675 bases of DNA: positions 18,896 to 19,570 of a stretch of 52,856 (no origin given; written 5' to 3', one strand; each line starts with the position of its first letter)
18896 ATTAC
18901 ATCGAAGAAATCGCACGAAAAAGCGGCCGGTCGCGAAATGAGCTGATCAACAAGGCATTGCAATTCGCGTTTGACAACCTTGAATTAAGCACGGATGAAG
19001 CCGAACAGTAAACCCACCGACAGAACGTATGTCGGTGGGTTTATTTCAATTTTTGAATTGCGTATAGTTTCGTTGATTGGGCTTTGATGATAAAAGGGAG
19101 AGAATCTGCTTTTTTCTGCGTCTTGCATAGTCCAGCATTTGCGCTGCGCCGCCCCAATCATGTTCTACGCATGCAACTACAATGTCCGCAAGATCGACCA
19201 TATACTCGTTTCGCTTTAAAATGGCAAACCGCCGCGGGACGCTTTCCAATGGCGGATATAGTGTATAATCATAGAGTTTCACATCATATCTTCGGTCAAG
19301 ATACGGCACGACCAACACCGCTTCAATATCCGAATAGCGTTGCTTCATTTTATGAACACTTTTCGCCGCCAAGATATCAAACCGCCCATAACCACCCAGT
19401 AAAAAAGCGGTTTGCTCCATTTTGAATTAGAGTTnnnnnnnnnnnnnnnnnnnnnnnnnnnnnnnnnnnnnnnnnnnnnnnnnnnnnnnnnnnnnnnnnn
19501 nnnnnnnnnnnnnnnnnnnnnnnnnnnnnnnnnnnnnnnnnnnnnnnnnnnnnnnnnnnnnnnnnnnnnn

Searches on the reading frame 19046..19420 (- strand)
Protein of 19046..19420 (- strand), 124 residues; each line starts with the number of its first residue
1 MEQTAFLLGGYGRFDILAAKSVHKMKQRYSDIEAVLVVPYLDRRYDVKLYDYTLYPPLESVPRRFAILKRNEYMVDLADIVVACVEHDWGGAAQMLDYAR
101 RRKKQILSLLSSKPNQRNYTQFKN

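Call 58: search_protein_families(library=pfam, proteins=[window:19046-19420:-], max_evalue=0.01)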
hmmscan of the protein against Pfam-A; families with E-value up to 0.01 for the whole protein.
window:19046-19420:- (124 aa): 1 family
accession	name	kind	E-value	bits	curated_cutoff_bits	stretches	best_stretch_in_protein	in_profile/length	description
PF06908.16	YpsA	-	0.006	17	27.7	0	6-43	43-80/168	YspA SLOG family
